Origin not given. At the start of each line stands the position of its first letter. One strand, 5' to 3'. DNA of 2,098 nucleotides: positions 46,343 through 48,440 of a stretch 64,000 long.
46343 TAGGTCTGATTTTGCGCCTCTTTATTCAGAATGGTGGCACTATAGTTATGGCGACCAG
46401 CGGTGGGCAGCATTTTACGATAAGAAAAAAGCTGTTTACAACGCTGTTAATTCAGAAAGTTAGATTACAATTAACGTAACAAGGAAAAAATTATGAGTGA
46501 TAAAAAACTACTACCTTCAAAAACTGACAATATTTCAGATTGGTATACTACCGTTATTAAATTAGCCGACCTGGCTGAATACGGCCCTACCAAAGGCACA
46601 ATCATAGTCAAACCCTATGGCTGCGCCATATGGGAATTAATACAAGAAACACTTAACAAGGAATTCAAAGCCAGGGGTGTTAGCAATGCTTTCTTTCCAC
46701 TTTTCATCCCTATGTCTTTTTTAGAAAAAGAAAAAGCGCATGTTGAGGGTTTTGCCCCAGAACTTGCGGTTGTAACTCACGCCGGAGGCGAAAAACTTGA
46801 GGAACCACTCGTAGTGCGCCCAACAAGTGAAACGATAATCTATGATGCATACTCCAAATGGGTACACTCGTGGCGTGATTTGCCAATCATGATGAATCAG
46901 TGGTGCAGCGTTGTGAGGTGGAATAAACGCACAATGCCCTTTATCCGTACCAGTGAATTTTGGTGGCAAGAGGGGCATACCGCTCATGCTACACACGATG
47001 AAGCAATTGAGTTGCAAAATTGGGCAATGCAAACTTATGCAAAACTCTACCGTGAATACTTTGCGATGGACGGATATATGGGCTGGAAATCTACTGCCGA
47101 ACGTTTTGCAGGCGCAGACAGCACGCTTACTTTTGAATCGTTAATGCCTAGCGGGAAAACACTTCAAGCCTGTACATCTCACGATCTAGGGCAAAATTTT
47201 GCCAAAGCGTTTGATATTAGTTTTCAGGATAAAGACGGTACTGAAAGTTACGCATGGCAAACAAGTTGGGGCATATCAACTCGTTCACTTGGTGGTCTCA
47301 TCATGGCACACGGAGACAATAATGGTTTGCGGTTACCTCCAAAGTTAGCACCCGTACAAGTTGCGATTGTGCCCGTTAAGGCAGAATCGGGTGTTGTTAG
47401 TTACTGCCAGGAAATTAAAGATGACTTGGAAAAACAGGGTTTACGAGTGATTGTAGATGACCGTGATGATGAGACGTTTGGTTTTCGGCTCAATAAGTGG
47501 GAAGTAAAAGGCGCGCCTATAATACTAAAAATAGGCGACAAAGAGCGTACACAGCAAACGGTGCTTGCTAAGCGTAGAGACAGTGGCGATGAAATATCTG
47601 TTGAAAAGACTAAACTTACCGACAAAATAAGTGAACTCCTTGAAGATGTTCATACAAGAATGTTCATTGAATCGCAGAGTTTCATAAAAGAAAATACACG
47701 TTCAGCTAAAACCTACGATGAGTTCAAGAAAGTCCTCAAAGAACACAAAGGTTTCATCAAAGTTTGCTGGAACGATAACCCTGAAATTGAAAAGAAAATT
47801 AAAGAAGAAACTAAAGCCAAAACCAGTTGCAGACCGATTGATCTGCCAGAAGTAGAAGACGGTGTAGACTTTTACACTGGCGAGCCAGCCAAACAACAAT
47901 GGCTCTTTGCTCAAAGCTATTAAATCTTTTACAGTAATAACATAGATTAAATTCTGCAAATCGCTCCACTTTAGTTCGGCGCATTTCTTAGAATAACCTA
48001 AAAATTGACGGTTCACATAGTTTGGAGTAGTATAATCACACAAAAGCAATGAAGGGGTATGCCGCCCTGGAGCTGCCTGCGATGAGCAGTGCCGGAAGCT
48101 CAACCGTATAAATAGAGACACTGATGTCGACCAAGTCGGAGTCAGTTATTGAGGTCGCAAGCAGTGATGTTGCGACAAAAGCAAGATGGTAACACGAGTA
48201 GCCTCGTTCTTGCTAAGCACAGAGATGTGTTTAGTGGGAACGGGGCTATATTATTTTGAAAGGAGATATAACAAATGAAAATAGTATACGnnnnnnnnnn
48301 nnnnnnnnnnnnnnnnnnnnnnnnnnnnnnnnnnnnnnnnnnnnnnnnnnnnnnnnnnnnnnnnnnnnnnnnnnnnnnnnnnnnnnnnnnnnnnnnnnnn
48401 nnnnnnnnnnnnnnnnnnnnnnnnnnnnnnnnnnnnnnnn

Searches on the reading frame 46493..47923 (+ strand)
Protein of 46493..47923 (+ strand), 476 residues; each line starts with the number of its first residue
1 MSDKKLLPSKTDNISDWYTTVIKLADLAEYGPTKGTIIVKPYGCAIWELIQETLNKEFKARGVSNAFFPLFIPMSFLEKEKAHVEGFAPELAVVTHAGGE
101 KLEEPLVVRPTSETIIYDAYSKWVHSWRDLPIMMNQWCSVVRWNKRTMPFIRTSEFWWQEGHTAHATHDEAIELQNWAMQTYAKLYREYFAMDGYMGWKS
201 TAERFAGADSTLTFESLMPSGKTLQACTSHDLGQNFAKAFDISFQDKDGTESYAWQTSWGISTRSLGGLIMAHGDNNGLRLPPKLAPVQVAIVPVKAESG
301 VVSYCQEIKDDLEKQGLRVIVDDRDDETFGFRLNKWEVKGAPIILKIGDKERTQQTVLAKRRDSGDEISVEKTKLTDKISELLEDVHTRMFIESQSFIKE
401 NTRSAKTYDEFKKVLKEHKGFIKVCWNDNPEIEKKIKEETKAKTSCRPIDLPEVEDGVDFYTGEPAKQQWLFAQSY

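Call 3: search_protein_families(library=pfam, proteins=[window:46493-47923:+], max_evalue=0.01)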
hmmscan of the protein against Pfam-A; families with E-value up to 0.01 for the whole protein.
window:46493-47923:+ (476 aa): 3 families
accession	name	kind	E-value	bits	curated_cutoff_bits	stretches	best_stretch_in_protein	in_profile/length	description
PF03129.25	HGTP_anticodon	-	7.6e-19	68.1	21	1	289-381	1-93/94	Anticodon binding domain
PF00587.30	tRNA-synt_2b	-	6.2e-18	65.9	29.3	1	103-267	8-173/179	tRNA synthetase class II core domain (G, H, P, S and T)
PF09180.16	ProRS-C_1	-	1.1e-16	61.1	31.5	1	408-476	1-71/71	Prolyl-tRNA synthetase, C-terminal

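Call 9: search_protein_families(library=ncbifam, proteins=[window:46493-47923:+], max_evalue=0.001)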
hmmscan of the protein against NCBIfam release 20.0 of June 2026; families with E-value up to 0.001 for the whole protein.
window:46493-47923:+ (476 aa): 10 families
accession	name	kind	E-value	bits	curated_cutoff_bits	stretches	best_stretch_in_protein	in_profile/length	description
TIGR00408.1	proS_fam_I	equivalog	2.2e-155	518.2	437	1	9-476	3-475/475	proline--tRNA ligase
NF006625.0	PRK09194.1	equivalog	6.2e-31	107.9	558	2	231-379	410-558/559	proline--tRNA ligase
NF008979.1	PRK12325.1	exception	2.6e-28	99.1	550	2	230-379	286-436/437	proline--tRNA ligase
TIGR00409.1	proS_fam_II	equivalog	1.9e-24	86.5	306.7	1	231-380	416-566/568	proline--tRNA ligase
TIGR00418.1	thrS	equivalog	1.7e-19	70.1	383.65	1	235-380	421-562/565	threonine--tRNA ligase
NF003068.0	PRK03991.1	equivalog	8.8e-16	57.4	484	1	237-389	442-598/613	threonine--tRNA ligase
NF003211.1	PRK04173.1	equivalog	3.6e-10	39.3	312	1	277-378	354-453/454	glycine--tRNA ligase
NF011500.0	PRK14938.1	equivalog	3.5e-07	29.5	362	1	280-380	267-364/387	Ser-tRNA(Thr) hydrolase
TIGR00389.1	glyS_dimeric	equivalog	4e-06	25.7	243.3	1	278-381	462-563/565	glycine--tRNA ligase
TIGR00442.1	hisS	equivalog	0.00088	18.4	286.75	0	284-370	321-404/406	histidine--tRNA ligase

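Call 58: find_encoding_contigs(protein=window:46493-47923:+, flank=1000, max_places=4)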
Protein window:46493-47923:+ (476 aa): 1 contig read that carries it; 1 place shown.
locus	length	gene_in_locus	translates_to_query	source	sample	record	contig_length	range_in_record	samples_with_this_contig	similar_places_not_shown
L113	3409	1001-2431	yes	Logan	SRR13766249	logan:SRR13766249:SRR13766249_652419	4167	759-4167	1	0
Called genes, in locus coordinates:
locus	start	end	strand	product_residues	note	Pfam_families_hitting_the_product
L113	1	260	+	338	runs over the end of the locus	?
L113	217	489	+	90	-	-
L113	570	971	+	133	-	PF01427:Peptidase_M15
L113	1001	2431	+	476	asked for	PF00587:tRNA-synt_2b, PF03129:HGTP_anticodon, PF09180:ProRS-C_1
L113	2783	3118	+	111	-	PF01588:tRNA_bind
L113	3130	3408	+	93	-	?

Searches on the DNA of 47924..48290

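Call 25: search_rna_families(source=window, start=47924, end=48290, threshold=evalue, max_evalue=10, show_alignments=3)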
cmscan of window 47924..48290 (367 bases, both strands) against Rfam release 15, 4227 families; matches with E-value up to 10: 3.
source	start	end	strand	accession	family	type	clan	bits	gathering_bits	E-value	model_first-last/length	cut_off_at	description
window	48040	48214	+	RF00230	T-box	Cis-reg; leader;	-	43.2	93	1.9e-08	1-219/219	no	T-box leader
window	48215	48277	+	RF02980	freshwater-2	Cis-reg;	-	14.6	49.9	9.2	1-84/84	no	freshwater-2 RNA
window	48082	48165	+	RF00195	RsmY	Gene; sRNA;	CL00106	8.7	57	9.8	1-121/121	no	RsmY RNA family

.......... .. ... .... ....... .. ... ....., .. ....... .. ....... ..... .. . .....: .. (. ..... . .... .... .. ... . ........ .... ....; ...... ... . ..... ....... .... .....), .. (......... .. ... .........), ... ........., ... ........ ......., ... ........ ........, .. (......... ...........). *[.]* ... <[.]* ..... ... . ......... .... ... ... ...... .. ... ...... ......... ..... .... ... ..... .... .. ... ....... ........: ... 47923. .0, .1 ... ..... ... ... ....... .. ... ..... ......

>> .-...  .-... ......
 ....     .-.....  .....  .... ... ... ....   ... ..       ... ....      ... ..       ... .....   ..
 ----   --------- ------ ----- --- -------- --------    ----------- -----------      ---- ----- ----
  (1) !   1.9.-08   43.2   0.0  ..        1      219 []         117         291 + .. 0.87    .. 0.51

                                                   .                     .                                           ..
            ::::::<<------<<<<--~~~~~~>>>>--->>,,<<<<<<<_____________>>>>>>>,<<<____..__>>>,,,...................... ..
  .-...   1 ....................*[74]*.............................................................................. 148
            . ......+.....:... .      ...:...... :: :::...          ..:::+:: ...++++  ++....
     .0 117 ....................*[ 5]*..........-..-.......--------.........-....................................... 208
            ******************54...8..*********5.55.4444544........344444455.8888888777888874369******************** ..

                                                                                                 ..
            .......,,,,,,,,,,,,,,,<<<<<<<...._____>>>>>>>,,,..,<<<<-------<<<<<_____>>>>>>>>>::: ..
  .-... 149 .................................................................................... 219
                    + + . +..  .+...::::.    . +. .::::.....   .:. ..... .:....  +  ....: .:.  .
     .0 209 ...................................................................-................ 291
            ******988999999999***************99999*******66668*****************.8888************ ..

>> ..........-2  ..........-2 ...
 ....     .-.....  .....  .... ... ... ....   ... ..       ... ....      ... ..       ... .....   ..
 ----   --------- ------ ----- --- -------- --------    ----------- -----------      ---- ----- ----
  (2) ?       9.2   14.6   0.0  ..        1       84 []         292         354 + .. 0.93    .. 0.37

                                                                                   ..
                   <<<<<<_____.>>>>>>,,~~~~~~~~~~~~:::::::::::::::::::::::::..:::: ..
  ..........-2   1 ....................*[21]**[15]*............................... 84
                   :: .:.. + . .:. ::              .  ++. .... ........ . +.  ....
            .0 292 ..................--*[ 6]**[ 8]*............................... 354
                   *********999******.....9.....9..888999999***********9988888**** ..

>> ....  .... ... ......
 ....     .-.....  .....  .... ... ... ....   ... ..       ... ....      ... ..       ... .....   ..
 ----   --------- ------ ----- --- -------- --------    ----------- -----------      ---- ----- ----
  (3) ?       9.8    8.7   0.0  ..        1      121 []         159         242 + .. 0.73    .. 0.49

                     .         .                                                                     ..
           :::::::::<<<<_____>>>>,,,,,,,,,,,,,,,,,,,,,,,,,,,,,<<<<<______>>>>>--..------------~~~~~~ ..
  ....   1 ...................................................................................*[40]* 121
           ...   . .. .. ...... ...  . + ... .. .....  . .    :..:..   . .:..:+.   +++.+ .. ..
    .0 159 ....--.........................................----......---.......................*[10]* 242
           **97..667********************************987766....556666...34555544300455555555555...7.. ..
